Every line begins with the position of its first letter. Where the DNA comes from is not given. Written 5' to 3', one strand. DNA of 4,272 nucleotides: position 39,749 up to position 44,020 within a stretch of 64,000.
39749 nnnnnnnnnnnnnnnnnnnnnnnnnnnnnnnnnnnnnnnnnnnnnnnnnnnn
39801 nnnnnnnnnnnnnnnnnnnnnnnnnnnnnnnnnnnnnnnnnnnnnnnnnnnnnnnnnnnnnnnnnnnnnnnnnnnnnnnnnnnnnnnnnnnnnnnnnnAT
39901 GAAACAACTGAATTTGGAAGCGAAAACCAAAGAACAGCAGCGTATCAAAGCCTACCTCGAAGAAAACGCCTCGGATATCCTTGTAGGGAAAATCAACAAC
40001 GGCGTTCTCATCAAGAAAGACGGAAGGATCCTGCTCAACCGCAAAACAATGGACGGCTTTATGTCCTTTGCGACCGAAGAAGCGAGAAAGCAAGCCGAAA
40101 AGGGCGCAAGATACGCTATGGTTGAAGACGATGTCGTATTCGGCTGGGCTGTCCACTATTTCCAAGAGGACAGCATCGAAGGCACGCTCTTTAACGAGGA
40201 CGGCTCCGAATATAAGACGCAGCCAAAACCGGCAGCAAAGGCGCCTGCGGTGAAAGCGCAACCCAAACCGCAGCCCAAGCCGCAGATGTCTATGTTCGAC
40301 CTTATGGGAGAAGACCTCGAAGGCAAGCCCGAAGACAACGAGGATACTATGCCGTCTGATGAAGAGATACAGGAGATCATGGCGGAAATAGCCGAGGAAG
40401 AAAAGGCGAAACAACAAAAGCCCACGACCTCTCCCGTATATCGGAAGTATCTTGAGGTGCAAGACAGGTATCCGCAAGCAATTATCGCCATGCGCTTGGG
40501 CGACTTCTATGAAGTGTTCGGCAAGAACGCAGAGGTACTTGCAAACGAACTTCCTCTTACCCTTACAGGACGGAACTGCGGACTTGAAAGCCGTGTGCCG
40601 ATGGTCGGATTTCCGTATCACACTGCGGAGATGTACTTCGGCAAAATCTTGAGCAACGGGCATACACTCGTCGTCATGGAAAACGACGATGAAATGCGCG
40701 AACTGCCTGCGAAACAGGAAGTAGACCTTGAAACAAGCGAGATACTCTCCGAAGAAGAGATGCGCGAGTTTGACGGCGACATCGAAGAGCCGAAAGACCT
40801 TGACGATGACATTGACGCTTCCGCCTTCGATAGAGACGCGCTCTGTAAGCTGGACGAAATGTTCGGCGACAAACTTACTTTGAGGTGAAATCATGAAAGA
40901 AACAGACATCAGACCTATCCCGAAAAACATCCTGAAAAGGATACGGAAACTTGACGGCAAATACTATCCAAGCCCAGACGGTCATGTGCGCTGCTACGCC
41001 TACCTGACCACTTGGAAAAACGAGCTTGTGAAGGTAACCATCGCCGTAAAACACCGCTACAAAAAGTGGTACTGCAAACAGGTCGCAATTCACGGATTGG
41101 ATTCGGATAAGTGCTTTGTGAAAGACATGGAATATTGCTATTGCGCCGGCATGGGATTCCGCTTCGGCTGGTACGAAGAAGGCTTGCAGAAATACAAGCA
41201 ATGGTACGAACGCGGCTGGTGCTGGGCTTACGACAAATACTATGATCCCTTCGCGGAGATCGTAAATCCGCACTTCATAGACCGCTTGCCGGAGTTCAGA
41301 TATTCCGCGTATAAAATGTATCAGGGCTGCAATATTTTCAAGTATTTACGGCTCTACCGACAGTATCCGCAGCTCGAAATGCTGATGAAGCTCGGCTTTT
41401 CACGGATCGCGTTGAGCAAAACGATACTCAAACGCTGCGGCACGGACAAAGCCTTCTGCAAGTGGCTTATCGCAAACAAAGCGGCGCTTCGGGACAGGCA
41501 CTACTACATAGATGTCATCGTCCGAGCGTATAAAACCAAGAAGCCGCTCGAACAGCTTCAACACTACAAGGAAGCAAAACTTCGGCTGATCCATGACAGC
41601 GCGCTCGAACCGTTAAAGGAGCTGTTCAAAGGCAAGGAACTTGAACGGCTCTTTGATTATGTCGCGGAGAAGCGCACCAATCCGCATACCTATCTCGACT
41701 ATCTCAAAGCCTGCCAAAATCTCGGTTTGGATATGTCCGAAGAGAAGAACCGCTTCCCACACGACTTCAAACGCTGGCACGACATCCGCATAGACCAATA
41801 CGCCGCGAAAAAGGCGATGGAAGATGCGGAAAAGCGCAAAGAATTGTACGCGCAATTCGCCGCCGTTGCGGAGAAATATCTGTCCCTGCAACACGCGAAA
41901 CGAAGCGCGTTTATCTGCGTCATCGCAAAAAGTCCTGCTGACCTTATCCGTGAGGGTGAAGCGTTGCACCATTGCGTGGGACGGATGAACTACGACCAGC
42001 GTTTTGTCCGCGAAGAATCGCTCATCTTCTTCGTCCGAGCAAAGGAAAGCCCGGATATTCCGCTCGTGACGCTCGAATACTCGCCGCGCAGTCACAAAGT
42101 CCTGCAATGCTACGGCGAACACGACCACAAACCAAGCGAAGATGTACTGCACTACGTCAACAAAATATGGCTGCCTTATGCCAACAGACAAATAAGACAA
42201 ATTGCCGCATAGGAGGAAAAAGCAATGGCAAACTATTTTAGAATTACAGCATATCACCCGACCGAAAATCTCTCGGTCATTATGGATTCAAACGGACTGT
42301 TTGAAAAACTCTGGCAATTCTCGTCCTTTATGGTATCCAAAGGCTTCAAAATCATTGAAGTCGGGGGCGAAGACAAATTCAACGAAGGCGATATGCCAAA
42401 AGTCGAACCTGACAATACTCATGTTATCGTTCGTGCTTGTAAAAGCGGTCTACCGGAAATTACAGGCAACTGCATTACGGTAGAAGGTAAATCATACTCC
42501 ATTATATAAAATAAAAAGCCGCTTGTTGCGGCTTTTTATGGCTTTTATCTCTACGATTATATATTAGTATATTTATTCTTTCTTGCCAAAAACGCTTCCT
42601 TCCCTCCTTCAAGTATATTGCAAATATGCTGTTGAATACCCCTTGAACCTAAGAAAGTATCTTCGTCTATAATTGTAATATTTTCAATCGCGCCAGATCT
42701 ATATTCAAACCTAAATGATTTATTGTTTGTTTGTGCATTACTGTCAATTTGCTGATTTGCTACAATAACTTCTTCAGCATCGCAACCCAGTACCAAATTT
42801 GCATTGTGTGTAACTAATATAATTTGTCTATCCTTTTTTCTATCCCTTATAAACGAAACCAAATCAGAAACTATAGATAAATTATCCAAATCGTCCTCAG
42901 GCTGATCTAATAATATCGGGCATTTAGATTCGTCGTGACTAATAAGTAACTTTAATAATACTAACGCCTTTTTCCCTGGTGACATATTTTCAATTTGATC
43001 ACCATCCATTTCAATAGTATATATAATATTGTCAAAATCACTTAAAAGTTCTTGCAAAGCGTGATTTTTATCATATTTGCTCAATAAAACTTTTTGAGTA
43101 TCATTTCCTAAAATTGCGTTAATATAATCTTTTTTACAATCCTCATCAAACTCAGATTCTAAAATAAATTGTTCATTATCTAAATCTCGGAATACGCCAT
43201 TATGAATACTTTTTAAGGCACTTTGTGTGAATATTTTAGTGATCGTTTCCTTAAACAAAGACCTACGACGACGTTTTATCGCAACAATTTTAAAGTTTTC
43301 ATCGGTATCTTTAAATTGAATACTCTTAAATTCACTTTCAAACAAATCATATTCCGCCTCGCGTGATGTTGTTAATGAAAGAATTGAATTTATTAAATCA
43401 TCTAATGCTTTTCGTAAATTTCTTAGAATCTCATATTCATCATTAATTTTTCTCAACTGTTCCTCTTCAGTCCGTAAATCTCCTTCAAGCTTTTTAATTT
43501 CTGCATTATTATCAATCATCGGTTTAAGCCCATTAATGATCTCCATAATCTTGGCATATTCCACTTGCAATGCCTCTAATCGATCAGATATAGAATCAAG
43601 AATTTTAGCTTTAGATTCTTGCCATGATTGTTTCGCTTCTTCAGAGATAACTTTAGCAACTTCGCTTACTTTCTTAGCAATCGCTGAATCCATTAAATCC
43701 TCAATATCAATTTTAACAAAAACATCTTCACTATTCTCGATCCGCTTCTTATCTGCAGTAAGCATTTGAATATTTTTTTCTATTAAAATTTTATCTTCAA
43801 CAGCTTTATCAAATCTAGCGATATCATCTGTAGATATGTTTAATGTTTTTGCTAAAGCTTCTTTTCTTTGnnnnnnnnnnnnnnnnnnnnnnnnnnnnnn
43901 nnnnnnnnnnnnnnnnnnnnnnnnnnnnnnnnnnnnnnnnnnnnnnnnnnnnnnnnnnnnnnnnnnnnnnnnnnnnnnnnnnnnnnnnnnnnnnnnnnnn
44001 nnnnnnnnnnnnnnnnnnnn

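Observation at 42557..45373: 938-aa PHP phosphoesterase fused to a Rad50/SMC-like ABC ATPase (Ppl-like): an SbcCD-analogous single-chain effector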

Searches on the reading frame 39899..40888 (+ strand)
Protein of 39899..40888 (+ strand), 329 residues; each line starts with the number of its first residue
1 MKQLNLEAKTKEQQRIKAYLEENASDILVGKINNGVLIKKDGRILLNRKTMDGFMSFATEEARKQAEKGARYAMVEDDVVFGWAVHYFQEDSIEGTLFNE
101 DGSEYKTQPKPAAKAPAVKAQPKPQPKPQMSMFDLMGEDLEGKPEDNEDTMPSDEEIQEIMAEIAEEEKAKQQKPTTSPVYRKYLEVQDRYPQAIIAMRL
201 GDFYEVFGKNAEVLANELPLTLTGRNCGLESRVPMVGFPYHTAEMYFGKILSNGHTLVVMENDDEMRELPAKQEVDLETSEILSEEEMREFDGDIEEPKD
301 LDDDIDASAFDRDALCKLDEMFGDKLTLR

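Call 5: search_protein_families(library=pfam, proteins=[window:39899-40888:+], max_evalue=0.01)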
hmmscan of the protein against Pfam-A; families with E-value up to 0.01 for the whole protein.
window:39899-40888:+ (329 aa): 2 families
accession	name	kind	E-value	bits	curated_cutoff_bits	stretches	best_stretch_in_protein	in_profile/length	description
PF01624.25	MutS_I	-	5.9e-22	78.5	20.6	1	179-283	2-104/113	MutS domain I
PF14058.11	PcfK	-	2.4e-09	37.8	27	1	43-94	27-73/139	PcfK-like protein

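Call 6: search_protein_families(library=padloc, proteins=[window:39899-40888:+], max_evalue=0.01)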
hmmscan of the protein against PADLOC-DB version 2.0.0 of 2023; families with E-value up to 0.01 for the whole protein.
window:39899-40888:+ (329 aa): 1 family
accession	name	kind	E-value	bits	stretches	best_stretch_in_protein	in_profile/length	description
PDLC04134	mad2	-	0.005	13.7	1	130-193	207-270/492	mads_2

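Call 7: search_protein_families(library=ncbifam, proteins=[window:39899-40888:+], max_evalue=0.01)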
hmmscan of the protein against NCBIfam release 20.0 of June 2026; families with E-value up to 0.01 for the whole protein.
window:39899-40888:+ (329 aa): 3 families
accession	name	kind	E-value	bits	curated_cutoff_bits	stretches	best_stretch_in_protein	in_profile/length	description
NF003810.1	PRK05399.1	equivalog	6.2e-23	81.4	480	1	178-267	2-91/793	DNA mismatch repair protein MutS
TIGR01070.1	mutS1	equivalog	3.1e-20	72.1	641.7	1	178-264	2-88/840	DNA mismatch repair protein MutS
NF033930.1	pneumo_PspA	exception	0.0083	14.9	850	0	100-180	355-430/659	pneumococcal surface protein A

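Call 80: search_protein_families(library=phrogs, proteins=[window:39899-40888:+], max_evalue=0.001)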
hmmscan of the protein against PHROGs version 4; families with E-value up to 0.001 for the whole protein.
window:39899-40888:+ (329 aa): 3 families
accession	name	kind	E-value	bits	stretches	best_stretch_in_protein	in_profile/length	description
phrog_8439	-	unknown function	2.8e-18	66.4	1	177-262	5-90/853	-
phrog_7445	-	unknown function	8.3e-11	43.1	1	44-135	43-137/138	-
phrog_35860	-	unknown function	0.00021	21.8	1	45-113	130-196/256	-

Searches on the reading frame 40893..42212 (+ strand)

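Call 5: search_protein_families(library=pfam, proteins=[window:40893-42212:+], max_evalue=0.01)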
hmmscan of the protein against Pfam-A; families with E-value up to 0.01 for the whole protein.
window:40893-42212:+ (439 aa): 1 family
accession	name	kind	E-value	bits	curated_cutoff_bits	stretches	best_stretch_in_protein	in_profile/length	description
PF14284.11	PcfJ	-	4.7e-32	111.3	25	1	266-417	1-142/147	PcfJ-like protein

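Call 6: search_protein_families(library=padloc, proteins=[window:40893-42212:+], max_evalue=0.01)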
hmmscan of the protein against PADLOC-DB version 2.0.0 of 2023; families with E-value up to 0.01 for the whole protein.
window:40893-42212:+ (439 aa): 0 families

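Call 7: search_protein_families(library=ncbifam, proteins=[window:40893-42212:+], max_evalue=0.01)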
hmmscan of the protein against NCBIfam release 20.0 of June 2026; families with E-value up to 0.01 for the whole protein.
window:40893-42212:+ (439 aa): 0 families

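Call 80: search_protein_families(library=phrogs, proteins=[window:40893-42212:+], max_evalue=0.001)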
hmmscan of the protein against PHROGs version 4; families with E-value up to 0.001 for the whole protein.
window:40893-42212:+ (439 aa): 6 families
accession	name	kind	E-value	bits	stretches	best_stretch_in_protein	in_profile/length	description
phrog_8470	-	unknown function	2.1e-44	153.3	1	75-426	171-548/567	-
phrog_3169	-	unknown function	1.7e-25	91.1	1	264-417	316-454/474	-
phrog_7484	-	unknown function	1.8e-24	87.3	1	242-435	266-448/450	-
phrog_3200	-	unknown function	2.4e-08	33.9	1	266-390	509-633/683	-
phrog_28566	-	unknown function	9e-07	29.2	1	265-383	234-349/406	-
phrog_9253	-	unknown function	2.3e-06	27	1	266-395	625-755/819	-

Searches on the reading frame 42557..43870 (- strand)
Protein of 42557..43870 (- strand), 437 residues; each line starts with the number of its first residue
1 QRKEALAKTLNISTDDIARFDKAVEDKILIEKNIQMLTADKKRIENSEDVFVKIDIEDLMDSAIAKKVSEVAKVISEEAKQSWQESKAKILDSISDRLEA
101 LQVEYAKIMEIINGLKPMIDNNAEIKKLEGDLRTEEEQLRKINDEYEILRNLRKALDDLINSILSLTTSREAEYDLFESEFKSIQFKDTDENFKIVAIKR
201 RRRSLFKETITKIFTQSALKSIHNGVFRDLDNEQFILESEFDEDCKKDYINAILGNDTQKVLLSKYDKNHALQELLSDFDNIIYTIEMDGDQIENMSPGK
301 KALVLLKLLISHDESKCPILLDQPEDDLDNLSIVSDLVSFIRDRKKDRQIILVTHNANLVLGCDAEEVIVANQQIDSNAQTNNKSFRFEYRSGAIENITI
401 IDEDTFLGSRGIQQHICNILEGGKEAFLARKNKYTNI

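Call 63: search_protein_families(library=padloc, proteins=[window:42557-43870:-], max_evalue=10)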
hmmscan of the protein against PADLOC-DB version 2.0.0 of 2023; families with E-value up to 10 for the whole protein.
window:42557-43870:- (437 aa): 10 families
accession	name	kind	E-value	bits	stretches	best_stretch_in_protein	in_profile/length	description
PDLC02208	Ppl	-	5.6e-16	55.8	1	62-431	556-889/894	-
PDLC04678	PDC-M49A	-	2.1e-07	27.6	1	240-405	494-654/681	-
PDLC04135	mad3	-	7.7e-07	27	1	121-374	160-340/374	mads_3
PDLC04174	HEC-01A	-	4.8e-06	24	1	301-378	153-230/264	-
PDLC02335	AbiLi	-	4.8e-06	23.9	1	203-406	128-292/326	AbiLi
PDLC04175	HEC-01A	-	3.1e-05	21.2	1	295-377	248-329/363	-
PDLC04176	HEC-01A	-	6e-05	20.6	1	302-374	263-335/371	-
PDLC03859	LmuB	-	0.00078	16.7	2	191-358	405-587/611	-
PDLC04754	PDC-M64B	-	0.053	11.8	1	70-115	36-80/131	-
PDLC03865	LmuB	-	1.5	4.8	2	16-166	361-503/1007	-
